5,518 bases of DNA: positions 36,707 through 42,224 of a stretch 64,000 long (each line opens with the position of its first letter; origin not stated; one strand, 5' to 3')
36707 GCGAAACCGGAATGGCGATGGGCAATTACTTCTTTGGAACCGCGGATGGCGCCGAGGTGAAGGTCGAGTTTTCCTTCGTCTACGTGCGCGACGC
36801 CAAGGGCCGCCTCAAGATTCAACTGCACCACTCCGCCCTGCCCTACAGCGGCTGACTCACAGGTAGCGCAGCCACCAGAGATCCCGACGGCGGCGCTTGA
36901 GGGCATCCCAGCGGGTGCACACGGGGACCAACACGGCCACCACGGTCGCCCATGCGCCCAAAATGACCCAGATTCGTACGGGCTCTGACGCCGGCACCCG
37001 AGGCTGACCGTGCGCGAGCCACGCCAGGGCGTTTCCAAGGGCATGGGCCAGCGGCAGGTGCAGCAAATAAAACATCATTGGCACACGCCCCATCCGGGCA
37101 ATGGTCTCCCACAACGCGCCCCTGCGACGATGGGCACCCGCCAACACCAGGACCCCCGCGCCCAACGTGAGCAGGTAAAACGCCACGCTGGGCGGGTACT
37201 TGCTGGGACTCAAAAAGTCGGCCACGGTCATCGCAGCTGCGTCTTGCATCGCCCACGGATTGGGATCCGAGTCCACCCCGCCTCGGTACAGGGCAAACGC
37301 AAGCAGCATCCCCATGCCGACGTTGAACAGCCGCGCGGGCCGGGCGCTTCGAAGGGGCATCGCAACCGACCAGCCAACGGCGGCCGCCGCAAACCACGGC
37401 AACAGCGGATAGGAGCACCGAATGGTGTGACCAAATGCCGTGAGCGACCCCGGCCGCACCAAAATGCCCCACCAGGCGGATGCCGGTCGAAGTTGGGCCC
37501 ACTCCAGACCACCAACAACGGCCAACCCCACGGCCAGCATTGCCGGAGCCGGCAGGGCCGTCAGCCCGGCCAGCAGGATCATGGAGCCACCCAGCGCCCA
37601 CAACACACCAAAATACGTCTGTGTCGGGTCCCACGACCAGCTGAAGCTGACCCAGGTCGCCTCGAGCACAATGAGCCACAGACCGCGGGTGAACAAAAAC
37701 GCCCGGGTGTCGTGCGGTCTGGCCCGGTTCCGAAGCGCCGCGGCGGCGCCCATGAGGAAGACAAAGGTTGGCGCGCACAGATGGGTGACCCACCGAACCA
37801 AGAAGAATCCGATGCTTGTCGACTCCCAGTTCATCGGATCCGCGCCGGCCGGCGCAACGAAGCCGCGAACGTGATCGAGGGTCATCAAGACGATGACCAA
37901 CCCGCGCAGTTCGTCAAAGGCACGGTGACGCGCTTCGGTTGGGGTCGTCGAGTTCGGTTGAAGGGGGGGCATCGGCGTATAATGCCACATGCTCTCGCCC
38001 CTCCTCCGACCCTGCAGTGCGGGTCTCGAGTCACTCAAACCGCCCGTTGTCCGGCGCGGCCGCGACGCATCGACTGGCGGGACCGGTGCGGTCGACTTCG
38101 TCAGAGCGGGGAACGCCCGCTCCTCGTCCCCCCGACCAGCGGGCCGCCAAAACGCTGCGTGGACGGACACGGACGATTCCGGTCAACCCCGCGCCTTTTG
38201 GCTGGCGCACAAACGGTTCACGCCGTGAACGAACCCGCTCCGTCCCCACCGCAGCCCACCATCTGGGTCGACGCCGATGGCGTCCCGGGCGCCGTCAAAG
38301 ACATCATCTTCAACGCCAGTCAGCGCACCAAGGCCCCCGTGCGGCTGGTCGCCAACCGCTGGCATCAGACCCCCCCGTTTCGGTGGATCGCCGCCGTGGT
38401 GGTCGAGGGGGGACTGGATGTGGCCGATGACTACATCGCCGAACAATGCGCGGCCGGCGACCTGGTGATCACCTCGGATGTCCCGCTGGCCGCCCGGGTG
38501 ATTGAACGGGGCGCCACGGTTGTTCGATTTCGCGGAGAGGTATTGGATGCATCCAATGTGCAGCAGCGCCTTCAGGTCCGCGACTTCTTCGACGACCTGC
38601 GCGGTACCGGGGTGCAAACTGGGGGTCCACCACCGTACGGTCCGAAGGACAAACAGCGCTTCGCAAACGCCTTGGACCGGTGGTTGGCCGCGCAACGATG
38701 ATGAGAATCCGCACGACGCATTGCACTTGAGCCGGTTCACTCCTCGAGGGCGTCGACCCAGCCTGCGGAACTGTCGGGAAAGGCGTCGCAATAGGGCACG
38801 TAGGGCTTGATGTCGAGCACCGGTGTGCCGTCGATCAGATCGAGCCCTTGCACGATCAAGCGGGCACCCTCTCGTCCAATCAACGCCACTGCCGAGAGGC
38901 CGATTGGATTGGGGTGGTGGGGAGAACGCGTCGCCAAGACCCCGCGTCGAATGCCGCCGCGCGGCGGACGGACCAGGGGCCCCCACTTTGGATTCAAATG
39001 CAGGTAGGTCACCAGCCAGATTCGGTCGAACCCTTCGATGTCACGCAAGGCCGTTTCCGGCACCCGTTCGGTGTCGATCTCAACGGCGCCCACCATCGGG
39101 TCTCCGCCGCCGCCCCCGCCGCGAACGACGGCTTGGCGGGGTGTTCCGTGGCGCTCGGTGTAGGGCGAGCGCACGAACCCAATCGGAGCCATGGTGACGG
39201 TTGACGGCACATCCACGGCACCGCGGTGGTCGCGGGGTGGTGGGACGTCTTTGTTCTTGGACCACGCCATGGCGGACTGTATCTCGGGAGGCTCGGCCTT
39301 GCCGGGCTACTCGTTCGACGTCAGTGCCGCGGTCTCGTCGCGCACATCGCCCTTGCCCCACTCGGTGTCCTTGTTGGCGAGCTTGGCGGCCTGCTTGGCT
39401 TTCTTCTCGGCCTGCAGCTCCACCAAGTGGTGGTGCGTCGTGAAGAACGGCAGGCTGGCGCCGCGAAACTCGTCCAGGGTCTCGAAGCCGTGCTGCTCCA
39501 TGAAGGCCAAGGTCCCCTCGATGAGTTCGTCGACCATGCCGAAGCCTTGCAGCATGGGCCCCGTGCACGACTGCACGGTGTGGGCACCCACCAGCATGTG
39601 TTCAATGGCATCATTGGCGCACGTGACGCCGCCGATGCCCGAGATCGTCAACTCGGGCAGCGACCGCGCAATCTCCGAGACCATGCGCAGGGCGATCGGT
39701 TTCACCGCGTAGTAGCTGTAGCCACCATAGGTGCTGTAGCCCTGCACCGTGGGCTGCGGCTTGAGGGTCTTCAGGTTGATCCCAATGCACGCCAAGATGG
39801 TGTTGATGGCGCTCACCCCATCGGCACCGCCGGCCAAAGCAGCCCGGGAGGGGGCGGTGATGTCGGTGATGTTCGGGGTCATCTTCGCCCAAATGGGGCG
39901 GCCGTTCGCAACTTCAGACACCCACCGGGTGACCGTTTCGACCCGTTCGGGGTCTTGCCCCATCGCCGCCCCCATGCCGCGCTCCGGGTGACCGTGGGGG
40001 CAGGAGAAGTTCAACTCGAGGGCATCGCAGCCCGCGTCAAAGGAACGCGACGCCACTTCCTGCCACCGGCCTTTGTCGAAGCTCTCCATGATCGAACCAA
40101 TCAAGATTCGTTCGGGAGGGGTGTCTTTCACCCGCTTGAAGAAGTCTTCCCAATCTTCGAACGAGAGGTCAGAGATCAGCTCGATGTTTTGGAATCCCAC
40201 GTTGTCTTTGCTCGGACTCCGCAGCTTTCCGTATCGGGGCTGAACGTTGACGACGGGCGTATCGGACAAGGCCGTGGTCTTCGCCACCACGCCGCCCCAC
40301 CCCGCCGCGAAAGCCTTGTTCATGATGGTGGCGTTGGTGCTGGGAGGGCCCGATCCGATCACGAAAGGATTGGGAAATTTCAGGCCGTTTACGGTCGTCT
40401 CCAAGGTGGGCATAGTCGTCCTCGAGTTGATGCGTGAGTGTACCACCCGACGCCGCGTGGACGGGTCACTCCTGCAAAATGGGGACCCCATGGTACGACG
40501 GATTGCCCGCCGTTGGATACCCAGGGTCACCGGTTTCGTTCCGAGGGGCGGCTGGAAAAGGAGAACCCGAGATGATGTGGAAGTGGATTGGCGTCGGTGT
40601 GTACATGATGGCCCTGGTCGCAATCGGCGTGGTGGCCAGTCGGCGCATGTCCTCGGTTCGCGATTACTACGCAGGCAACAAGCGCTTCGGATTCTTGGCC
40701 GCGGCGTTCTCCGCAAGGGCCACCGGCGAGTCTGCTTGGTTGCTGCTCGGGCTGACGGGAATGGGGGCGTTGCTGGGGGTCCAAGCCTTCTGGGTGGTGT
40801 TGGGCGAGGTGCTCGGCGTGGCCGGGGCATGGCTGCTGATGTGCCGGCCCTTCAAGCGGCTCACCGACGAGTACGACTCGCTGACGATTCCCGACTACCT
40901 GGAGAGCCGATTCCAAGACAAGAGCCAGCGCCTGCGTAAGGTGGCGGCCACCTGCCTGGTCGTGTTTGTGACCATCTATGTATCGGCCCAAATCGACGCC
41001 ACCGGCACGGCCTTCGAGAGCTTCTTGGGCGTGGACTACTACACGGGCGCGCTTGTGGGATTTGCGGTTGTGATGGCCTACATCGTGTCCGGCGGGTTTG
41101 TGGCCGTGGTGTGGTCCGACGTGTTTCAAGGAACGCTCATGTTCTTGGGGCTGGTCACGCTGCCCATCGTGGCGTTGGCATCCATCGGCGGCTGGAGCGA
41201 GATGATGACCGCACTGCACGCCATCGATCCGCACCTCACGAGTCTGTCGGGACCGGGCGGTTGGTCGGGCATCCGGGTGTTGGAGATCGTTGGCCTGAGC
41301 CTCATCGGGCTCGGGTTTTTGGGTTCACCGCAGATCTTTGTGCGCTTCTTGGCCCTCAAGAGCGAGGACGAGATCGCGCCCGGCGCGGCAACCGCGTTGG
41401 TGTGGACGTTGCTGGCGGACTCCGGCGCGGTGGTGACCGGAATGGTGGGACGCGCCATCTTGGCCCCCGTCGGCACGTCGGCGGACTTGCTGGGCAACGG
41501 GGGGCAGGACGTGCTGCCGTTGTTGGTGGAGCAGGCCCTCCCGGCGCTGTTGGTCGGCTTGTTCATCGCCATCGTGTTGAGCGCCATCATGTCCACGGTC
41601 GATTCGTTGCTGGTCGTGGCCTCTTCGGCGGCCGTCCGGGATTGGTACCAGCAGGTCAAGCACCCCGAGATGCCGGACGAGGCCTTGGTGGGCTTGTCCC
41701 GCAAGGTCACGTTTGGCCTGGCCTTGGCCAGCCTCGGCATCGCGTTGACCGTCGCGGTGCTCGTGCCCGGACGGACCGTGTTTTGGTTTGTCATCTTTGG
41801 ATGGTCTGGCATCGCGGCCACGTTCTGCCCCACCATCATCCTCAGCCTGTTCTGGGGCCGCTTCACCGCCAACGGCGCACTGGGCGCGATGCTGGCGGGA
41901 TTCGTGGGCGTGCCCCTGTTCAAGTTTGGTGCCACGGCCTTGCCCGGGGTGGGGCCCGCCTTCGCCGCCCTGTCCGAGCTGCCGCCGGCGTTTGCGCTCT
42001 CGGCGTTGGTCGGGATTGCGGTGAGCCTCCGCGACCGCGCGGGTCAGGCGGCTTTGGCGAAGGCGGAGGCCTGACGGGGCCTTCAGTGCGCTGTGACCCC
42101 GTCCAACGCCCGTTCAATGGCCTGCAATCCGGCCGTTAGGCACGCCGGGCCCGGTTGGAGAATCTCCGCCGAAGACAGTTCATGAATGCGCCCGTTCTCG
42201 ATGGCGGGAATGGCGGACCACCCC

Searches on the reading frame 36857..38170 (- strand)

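Call 67: search_protein_families(library=pfam, proteins=[window:36857-38170:-], max_evalue=0.001)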
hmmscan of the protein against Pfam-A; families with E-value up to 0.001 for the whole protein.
window:36857-38170:- (437 aa): 2 families
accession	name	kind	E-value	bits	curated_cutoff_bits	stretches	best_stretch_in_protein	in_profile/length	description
PF07786.18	HGSNAT_cat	-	1.1e-09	38.6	22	1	81-274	1-185/222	Heparan-alpha-glucosaminide N-acetyltransferase, catalytic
PF01757.29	Acyl_transf_3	-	1.5e-06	27.9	31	1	84-414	3-323/326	Acyltransferase domain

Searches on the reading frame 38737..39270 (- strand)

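Call 67: search_protein_families(library=pfam, proteins=[window:38737-39270:-], max_evalue=0.001)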
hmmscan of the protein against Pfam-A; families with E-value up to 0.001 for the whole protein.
window:38737-39270:- (177 aa): 1 family
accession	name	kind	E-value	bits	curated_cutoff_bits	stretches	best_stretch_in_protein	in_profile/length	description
PF01980.22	TrmO_N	-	5.9e-34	117.2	26.8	1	58-162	11-116/116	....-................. O N-terminal domain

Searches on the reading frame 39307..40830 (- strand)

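Call 67: search_protein_families(library=pfam, proteins=[window:39307-40830:-], max_evalue=0.001)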
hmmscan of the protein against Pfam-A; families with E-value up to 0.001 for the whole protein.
window:39307-40830:- (507 aa): 1 family
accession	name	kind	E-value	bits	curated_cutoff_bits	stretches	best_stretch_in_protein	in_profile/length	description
PF01180.27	DHO_dh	-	2.7e-32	112.6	27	1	143-441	2-288/291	Dihydroorotate dehydrogenase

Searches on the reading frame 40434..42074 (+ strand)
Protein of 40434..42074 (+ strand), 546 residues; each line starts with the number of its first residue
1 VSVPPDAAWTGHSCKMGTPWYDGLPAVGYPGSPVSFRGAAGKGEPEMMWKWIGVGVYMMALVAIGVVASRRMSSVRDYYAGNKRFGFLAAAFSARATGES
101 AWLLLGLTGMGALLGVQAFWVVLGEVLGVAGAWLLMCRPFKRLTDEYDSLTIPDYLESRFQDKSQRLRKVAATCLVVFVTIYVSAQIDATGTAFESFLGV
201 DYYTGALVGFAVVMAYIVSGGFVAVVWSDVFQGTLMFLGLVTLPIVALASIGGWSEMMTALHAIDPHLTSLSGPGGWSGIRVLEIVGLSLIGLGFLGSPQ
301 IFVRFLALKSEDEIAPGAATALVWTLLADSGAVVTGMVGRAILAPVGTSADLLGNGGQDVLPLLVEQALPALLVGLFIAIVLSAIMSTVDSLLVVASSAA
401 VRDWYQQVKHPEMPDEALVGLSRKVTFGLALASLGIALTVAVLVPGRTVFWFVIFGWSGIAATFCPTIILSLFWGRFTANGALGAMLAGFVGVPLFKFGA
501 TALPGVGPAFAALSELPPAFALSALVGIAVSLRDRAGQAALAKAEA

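Call 67: search_protein_families(library=pfam, proteins=[window:40434-42074:+], max_evalue=0.001)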
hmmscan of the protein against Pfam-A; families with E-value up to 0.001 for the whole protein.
window:40434-42074:+ (546 aa): 1 family
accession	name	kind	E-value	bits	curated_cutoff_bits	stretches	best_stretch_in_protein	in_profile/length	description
PF00474.23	SSF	-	3e-77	260.6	22.8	1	78-489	1-406/406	Sodium:solute symporter family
